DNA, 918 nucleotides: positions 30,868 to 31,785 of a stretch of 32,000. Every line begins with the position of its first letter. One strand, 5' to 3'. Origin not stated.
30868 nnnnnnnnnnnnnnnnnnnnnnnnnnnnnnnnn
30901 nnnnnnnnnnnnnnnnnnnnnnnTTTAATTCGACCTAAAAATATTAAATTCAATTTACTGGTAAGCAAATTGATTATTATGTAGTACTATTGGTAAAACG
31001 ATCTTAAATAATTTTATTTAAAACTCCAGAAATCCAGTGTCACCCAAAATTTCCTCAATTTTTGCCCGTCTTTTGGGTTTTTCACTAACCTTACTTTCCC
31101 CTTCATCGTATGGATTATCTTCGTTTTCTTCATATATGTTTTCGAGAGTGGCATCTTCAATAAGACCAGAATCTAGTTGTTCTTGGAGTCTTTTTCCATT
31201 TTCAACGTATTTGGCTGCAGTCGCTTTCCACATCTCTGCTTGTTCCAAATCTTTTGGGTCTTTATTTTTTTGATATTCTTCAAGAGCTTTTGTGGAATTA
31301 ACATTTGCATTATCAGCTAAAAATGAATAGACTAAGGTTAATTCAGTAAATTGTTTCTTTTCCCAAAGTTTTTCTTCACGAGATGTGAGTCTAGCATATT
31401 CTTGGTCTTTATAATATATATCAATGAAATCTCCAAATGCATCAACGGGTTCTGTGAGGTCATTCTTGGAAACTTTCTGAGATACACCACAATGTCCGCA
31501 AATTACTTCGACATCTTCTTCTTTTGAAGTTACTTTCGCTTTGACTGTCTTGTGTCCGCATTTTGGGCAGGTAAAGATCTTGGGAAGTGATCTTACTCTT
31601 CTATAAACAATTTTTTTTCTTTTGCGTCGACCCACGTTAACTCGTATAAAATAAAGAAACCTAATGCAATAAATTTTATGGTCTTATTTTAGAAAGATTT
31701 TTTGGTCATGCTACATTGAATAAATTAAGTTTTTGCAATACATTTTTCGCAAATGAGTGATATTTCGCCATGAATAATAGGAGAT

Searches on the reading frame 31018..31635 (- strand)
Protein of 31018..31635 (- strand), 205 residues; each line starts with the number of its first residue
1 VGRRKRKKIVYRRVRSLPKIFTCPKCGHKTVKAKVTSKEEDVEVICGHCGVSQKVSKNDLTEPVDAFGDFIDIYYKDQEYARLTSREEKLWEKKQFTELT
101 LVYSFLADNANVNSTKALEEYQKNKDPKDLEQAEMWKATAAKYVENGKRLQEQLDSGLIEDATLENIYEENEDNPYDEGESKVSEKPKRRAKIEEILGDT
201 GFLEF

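Call 6: search_protein_families(library=pfam, proteins=[window:31018-31635:-], max_evalue=1)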
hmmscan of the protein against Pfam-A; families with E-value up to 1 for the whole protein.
window:31018-31635:- (205 aa): 17 families
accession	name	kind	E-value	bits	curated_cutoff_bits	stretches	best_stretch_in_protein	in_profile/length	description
PF05129.18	Zn_ribbon_Elf1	-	7.4e-18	64.9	29.8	1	2-75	1-78/79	Transcription elongation factor Elf1 like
PF08271.17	Zn_Ribbon_TF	-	0.0068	16.4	29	1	21-51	1-27/43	TFIIB zinc-binding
PF14354.12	Lar_restr_allev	-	0.013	16.2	28.6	1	22-55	5-37/58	Restriction alleviation protein Lar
PF05495.17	zf-CHY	-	0.017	15.9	31.3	1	18-56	16-55/68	CHY zinc finger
PF09723.15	Zn_ribbon_8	-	0.017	15.6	34.4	1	21-51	6-34/41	Zinc ribbon domain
PF13248.11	Zn_ribbon_3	-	0.018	14.9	27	1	22-29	4-11/26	zinc-ribbon domain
PF14803.11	Zn_ribbon_Nudix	-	0.024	15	25.6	1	23-50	3-29/34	Nudix N-terminal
PF07754.17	HVO_2753_ZBP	-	0.027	14.7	33.2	1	20-50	16-46/46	Small zinc finger protein HVO_2753-like, Zn-binding pocket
PF16003.10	DUF4776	-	0.046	13.2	27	1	14-35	16-37/503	Domain of unknown function (DUF4776)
PF14690.11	Zn_ribbon_ISL3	-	0.064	14.1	25.5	0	22-32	4-14/47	zinc-finger of transposase IS204/IS1001/IS1096/IS1165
PF25206.1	DUF7836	-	0.11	12.8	26.7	0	19-44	29-54/59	Domain of unknown function (DUF7836)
PF09297.16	Zn_ribbon_NUD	-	0.16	12.1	24.8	1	23-33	6-16/32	NADH pyrophosphatase zinc ribbon domain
PF03820.22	SFXNs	-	0.22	10.8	22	1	94-139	17-63/319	Sideroflexins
PF13824.12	zf-Mss51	-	0.42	11.3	27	0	23-58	2-29/55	Zinc-finger of mitochondrial splicing suppressor 51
PF13240.11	Zn_Ribbon_1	-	0.44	10.9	25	0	23-29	16-22/23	zinc-ribbon domain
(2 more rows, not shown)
